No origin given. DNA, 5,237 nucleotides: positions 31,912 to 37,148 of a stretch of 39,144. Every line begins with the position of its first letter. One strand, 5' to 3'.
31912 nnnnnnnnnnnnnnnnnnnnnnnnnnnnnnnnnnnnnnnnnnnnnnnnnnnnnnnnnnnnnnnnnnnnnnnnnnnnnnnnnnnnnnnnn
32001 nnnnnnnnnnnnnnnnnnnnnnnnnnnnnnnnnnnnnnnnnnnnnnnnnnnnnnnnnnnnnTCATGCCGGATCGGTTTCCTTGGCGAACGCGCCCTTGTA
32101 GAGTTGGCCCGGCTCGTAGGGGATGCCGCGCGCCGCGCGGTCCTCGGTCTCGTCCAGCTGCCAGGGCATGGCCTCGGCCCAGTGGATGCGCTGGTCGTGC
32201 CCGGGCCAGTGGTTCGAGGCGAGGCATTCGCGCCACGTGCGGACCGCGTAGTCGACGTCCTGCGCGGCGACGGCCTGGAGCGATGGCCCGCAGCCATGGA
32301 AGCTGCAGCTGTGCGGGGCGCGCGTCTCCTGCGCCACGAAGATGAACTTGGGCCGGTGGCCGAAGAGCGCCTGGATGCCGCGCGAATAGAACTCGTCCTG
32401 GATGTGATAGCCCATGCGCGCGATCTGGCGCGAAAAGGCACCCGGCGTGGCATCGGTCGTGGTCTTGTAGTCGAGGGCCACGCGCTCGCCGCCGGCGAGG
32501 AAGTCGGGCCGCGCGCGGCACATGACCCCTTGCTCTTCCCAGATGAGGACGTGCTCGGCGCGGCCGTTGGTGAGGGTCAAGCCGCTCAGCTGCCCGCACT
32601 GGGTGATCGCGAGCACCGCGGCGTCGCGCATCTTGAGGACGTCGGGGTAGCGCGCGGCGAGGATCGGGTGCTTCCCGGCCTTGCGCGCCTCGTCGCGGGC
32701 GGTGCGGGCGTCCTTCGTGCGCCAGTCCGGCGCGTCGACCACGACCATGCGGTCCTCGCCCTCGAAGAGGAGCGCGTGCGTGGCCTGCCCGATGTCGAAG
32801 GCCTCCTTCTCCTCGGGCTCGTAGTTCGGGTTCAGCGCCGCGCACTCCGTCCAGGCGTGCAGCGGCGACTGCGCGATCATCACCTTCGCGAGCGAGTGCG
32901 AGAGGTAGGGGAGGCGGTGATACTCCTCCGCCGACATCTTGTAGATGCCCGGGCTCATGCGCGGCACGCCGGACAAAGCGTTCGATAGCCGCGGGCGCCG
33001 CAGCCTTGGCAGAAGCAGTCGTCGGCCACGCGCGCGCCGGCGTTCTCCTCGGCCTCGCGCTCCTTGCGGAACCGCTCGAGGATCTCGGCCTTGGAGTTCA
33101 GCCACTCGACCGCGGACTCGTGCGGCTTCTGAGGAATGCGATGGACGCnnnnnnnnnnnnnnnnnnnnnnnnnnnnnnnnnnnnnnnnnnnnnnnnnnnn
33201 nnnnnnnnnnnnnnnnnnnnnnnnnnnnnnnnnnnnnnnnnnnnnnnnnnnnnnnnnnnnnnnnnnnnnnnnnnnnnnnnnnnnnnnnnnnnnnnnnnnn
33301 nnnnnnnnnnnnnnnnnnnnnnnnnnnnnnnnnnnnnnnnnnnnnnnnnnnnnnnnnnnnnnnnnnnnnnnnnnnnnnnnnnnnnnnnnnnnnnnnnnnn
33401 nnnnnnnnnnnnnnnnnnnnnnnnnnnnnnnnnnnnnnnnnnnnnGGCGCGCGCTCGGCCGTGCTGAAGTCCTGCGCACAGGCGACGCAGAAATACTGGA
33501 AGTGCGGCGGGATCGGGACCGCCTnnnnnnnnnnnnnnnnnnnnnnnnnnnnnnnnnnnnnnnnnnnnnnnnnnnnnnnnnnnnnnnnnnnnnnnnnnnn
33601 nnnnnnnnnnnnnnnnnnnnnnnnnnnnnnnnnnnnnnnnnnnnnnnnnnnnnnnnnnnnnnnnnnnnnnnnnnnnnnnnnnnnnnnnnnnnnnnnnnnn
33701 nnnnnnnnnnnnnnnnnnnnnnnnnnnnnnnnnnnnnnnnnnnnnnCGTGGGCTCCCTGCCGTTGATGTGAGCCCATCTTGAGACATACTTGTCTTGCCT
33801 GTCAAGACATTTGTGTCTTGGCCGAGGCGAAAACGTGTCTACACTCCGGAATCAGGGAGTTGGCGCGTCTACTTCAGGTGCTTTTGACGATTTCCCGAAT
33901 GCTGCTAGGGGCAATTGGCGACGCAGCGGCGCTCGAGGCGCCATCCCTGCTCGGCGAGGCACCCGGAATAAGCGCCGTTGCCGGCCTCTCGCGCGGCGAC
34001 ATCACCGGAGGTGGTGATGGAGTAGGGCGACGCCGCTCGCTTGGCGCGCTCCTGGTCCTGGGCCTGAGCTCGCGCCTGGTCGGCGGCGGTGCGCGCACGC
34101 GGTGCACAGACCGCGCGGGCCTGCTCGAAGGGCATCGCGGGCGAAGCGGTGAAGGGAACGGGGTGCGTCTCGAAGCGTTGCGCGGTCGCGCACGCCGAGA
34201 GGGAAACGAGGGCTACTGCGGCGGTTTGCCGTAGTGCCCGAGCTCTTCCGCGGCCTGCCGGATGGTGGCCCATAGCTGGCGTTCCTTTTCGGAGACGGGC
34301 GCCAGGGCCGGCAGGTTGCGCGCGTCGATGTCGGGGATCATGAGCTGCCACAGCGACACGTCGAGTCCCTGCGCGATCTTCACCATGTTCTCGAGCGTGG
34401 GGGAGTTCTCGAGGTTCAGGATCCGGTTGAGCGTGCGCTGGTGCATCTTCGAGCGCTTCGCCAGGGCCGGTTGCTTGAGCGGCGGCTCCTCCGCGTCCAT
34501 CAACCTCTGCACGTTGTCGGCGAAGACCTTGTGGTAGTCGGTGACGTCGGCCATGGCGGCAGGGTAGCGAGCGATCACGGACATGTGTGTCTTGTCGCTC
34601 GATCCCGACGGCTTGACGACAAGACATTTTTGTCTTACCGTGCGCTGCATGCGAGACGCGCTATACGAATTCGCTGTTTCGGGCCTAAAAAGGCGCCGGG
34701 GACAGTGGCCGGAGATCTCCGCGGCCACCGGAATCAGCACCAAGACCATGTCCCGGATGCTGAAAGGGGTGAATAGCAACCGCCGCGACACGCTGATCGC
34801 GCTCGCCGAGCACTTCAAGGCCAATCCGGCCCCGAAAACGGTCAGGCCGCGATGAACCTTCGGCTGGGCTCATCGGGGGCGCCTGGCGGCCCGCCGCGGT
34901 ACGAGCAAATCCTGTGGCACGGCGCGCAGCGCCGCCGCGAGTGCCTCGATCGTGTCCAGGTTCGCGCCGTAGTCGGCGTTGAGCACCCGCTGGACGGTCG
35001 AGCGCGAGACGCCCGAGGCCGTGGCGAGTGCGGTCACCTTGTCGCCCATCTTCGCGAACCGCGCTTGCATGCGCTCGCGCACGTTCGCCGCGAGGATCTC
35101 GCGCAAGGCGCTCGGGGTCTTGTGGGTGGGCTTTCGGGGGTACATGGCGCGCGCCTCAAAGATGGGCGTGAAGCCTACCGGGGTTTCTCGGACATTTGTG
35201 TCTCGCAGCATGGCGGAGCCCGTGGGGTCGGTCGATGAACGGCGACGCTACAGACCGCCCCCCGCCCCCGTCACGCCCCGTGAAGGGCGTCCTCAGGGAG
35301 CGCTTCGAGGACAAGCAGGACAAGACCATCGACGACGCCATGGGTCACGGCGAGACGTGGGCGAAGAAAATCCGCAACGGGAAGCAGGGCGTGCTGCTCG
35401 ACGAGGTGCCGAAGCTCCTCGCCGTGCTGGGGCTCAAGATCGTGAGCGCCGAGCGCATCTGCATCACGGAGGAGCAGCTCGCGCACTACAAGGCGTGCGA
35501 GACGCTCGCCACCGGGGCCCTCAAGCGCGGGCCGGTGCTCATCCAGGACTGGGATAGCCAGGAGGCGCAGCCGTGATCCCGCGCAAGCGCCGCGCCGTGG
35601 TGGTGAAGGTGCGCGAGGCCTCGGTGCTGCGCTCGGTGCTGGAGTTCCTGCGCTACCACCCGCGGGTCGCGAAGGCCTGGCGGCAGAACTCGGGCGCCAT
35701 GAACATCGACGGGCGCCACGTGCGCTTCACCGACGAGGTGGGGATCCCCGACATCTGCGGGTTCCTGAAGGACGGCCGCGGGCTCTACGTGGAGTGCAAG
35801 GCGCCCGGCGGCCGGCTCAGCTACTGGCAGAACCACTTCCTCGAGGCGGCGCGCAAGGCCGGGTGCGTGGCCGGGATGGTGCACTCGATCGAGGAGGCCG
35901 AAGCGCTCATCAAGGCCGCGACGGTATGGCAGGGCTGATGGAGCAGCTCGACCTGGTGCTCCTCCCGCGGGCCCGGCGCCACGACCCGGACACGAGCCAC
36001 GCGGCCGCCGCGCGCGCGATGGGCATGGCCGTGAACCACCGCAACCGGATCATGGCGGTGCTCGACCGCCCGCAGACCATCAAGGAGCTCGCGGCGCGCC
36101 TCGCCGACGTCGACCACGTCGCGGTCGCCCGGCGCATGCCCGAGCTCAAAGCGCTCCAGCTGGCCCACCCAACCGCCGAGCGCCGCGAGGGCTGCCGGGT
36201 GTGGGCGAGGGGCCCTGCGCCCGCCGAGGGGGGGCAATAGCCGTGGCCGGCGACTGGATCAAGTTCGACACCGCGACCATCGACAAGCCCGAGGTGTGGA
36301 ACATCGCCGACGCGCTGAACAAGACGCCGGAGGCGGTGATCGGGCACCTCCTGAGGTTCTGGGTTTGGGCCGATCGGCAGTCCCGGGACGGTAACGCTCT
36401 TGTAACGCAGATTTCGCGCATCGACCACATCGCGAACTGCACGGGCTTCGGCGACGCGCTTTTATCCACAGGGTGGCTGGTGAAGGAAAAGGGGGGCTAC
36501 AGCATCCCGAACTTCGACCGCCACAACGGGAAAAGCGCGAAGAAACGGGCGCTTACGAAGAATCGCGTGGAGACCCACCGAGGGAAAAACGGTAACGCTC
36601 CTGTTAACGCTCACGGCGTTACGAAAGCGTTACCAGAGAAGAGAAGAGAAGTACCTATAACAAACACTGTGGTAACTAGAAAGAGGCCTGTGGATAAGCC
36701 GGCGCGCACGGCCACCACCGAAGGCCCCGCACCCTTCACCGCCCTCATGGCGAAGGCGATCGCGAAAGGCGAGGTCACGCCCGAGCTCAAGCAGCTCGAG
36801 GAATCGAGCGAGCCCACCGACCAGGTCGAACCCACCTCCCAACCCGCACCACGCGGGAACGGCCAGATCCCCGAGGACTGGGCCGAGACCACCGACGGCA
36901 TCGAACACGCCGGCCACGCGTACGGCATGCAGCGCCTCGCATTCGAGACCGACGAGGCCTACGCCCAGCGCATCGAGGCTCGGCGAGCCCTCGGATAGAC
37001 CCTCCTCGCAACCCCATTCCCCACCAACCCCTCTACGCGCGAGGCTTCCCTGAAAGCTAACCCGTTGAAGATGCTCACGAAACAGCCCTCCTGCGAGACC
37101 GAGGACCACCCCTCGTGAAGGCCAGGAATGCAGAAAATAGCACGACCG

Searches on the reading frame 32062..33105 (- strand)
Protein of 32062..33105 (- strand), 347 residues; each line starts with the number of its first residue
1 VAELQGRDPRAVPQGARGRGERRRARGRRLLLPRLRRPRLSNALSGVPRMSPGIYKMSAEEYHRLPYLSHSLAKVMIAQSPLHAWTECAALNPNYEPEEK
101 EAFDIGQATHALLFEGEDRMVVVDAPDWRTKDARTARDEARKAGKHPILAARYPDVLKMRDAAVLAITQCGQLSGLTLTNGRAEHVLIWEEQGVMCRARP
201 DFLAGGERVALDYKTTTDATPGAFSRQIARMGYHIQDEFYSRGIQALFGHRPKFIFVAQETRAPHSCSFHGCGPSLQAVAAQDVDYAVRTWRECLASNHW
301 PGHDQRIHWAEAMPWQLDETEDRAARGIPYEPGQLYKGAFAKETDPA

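Call 28: search_protein_families(library=pfam, proteins=[window:32062-33105:-], max_evalue=0.01)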
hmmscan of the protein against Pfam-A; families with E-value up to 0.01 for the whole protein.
window:32062-33105:- (347 aa): 1 family
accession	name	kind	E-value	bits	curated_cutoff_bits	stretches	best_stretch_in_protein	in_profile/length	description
PF12684.13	DUF3799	-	2.5e-22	80.2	26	1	87-303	15-223/233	PDDEXK-like domain of unknown function (DUF3799)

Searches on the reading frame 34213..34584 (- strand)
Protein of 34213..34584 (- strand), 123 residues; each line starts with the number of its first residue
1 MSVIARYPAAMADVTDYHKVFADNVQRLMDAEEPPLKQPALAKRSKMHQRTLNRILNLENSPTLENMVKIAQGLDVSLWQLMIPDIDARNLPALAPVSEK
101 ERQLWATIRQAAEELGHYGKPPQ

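Call 67: search_protein_families(library=phrogs, proteins=[window:34213-34584:-], max_evalue=0.01)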
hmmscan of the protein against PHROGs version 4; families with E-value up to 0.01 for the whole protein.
window:34213-34584:- (123 aa): 8 families
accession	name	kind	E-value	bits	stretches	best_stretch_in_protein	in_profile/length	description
phrog_4583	-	transcription regulation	1.6e-05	25.8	1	36-84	24-72/81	transcriptional repressor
phrog_4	-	transcription regulation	2.3e-05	24.5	1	21-82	137-192/400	transcriptional repressor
phrog_8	-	transcription regulation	3e-05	24.6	1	19-89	160-223/346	transcriptional regulator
phrog_2967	-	transcription regulation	6.1e-05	23.7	1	17-83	7-71/225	transcriptional regulator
phrog_1373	-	transcription regulation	0.00025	22.1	1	33-78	74-119/166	transcriptional regulator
phrog_13326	-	unknown function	0.00026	22.1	1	30-87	2-59/151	-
phrog_16278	-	DNA, RNA and nucleotide metabolism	0.0016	19.9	1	40-82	19-60/170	HTH DNA binding protein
phrog_2439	-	transcription regulation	0.004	17.1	1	36-77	21-62/367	transcriptional regulator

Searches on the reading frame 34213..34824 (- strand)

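Call 27: search_protein_families(library=pfam, proteins=[window:34213-34824:-], max_evalue=0.01)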
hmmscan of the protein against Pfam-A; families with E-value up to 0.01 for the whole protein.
window:34213-34824:- (203 aa): 2 families
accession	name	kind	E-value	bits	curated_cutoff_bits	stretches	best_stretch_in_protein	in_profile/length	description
PF01381.28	HTH_3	-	4.6e-08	33.4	23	1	120-158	14-52/55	Helix-turn-helix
PF13443.12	HTH_26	-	0.0027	18.4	22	1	117-163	12-59/63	Cro/C1-type HTH DNA-binding domain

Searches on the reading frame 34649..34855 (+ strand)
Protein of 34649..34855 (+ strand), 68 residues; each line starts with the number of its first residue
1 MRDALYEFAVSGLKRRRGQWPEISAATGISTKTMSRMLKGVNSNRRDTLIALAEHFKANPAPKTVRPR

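Call 67: search_protein_families(library=phrogs, proteins=[window:34649-34855:+], max_evalue=0.01)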
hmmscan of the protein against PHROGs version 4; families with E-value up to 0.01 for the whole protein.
window:34649-34855:+ (68 aa): 7 families
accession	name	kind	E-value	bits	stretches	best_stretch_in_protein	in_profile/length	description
phrog_9425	-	transcription regulation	5.1e-07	30.3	1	4-63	7-67/72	transcriptional repressor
phrog_2136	-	unknown function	0.00021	22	1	2-58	28-85/89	-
phrog_2967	-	transcription regulation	0.0019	18.8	1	22-61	28-67/225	transcriptional regulator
phrog_3949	-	transcription regulation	0.0029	18.6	1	22-61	31-70/161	transcriptional repressor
phrog_8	-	transcription regulation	0.0038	17.7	1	22-56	94-128/346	transcriptional regulator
phrog_2328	-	transcription regulation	0.0059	17.4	1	22-58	33-69/128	transcriptional repressor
phrog_4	-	transcription regulation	0.0066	16.5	1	17-60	146-188/400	transcriptional repressor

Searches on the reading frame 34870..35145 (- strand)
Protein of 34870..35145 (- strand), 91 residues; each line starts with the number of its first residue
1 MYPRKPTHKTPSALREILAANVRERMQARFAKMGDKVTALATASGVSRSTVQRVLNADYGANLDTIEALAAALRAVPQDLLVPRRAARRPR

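Call 27: search_protein_families(library=pfam, proteins=[window:34870-35145:-], max_evalue=0.01)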
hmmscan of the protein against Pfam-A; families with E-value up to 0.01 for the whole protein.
window:34870-35145:- (91 aa): 9 families
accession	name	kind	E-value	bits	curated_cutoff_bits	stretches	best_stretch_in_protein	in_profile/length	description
PF13560.12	HTH_31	-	2.2e-07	31.5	27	1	18-80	2-60/64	Helix-turn-helix domain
PF13443.12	HTH_26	-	3.5e-07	30.8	22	1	31-82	7-59/63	Cro/C1-type HTH DNA-binding domain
PF01381.28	HTH_3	-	1.4e-06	28.6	23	1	33-74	8-49/55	Helix-turn-helix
PF13384.12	HTH_23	-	4.4e-05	23.6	24.6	1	25-57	7-40/50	Homeodomain-like domain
PF00356.27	LacI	-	0.0002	21.5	27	1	41-74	6-39/46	Bacterial regulatory proteins, lacI family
PF02796.21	HTH_7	-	0.00035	21.1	23.8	1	34-57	21-44/45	Helix-turn-helix domain of resolvase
PF08667.16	BetR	-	0.001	19.6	21.6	1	16-81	4-69/148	BetR domain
PF09339.16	HTH_IclR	-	0.0031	17.7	22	1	36-56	20-40/52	IclR helix-turn-helix domain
PF00392.27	GntR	-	0.0096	16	27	0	19-56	6-46/64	Bacterial regulatory proteins, gntR family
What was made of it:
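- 34870..35145 (-): The 91-aa XRE/Cro-C1-type HTH protein, the best candidate for the motif-binding regulator (inferred). Pfam HTH_31, HTH_26 and HTH_3 (call 27).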

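Call 46: find_homologous_proteins(query=window:34870-35145:-, max_evalue=0.001)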
Query window:34870-35145:- (91 aa): 1 proteins with E <= 0.001 among 44 candidates.
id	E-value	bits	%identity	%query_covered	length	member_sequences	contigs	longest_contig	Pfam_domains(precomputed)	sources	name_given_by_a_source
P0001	4.2e-49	182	100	100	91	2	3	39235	PF01381.29,PF13560.13,PF13443.13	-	-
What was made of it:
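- On Dyad operators of phage Cro/C1-type HTH regulators: The 91-aa candidate has no homologue in the database (call 46).
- The 91-aa XRE protein has no homologue among 5.8 billion proteins (call 46), although at least four other phages share the motif.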

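Call 67: search_protein_families(library=phrogs, proteins=[window:34870-35145:-], max_evalue=0.01)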
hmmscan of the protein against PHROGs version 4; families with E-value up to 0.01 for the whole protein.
window:34870-35145:- (91 aa): 17 families
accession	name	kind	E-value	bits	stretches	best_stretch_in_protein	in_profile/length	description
phrog_9103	-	transcription regulation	7.4e-07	30.1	1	38-83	26-70/78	transcriptional repressor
phrog_13326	-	unknown function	1.1e-06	29.8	1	36-82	9-55/151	-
phrog_1373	-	transcription regulation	2.2e-05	25.5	1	18-75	63-117/166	transcriptional regulator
phrog_4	-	transcription regulation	6.2e-05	23.1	1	18-81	137-192/400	transcriptional repressor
phrog_2328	-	transcription regulation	8.3e-05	23.4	1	19-80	13-74/128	transcriptional repressor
phrog_4583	-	transcription regulation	9.3e-05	23.4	1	18-86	7-75/81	transcriptional repressor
phrog_3949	-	transcription regulation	0.00012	23.1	1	28-82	19-74/161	transcriptional repressor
phrog_2967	-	transcription regulation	0.00034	21.2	1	22-82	11-71/225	transcriptional regulator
phrog_4268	-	transcription regulation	0.00047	21.3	1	13-73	23-85/96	transcriptional repressor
phrog_925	-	DNA, RNA and nucleotide metabolism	0.00051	20.7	1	23-60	6-43/67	HTH DNA binding protein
phrog_7241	-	transcription regulation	0.0013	19.8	1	37-81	77-121/122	transcriptional regulator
phrog_8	-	transcription regulation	0.0015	19.1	1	32-81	168-216/346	transcriptional regulator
phrog_10724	-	unknown function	0.0023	18.4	1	18-57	12-54/253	-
phrog_23446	-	unknown function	0.0027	18.7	1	37-69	17-49/186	-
phrog_6288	-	unknown function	0.0038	17.9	1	25-74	33-83/322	-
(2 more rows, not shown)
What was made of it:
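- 34870..35145 (-): PHROG 'transcriptional repressor' families (call 67).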

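Call 91: search_solved_structures(query=window:34870-35145:-, max_evalue=0.01)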
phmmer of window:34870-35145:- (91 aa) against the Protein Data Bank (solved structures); distinct sequences matched with E-value up to 0.01: 0.
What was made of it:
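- Tried and rejected: None were found (call 46), and it has no PDB relative (call 91).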

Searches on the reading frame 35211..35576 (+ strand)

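Call 27: search_protein_families(library=pfam, proteins=[window:35211-35576:+], max_evalue=0.01)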
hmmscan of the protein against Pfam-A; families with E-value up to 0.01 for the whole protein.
window:35211-35576:+ (121 aa): 0 families

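Call 67: search_protein_families(library=phrogs, proteins=[window:35235-35576:+], max_evalue=0.01)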
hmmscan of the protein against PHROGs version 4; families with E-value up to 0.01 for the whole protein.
window:35235-35576:+ (113 aa): 1 family
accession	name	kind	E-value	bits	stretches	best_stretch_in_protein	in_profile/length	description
phrog_725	-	transcription regulation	0.00036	21.4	1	19-97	18-90/101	CII-like regulator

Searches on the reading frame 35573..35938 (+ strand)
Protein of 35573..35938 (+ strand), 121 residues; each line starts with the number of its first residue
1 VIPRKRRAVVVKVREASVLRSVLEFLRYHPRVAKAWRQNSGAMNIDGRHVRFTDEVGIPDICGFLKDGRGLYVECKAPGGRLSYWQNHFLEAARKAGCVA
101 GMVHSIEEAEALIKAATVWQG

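Call 27: search_protein_families(library=pfam, proteins=[window:35573-35938:+], max_evalue=0.01)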
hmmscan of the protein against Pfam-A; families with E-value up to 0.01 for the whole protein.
window:35573-35938:+ (121 aa): 1 family
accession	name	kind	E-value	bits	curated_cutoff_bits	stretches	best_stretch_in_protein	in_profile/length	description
PF08774.17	VRR_NUC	-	1.4e-06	28.8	23.8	1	56-105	62-114/116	VRR-NUC domain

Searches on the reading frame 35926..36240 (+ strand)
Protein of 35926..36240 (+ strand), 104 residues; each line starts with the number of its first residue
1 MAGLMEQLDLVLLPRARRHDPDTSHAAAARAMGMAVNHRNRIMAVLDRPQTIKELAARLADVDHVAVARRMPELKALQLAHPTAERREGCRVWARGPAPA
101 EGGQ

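Call 67: search_protein_families(library=phrogs, proteins=[window:35926-36240:+], max_evalue=0.01)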
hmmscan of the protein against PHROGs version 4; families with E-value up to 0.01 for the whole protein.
window:35926-36240:+ (104 aa): 2 families
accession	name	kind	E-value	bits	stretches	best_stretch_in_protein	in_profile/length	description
phrog_18663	-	unknown function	3.3e-05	25.2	1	14-92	8-89/113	-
phrog_1123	-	unknown function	0.00071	20.4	1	14-79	8-75/112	-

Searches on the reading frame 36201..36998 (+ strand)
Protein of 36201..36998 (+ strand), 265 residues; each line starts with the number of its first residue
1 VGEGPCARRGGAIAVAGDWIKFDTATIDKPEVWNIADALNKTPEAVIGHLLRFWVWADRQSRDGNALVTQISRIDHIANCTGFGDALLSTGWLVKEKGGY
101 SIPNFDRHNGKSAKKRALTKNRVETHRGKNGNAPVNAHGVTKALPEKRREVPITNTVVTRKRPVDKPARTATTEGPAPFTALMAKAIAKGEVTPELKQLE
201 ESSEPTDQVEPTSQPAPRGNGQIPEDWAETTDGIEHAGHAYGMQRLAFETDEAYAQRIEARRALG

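Call 27: search_protein_families(library=pfam, proteins=[window:36201-36998:+], max_evalue=0.01)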
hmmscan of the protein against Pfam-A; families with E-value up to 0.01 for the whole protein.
window:36201-36998:+ (265 aa): 0 families

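Call 67: search_protein_families(library=phrogs, proteins=[window:36201-36998:+], max_evalue=0.01)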
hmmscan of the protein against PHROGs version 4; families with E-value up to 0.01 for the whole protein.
window:36201-36998:+ (265 aa): 3 families
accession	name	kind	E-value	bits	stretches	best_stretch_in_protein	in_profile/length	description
phrog_2509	-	DNA, RNA and nucleotide metabolism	2.6e-49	169.3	1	16-191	2-186/277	replication initiation protein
phrog_9474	-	DNA, RNA and nucleotide metabolism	6.4e-29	102.4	1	17-142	1-131/288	replication initiation protein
phrog_3926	-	DNA, RNA and nucleotide metabolism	8e-08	33.3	1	18-175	5-148/312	replication initiation protein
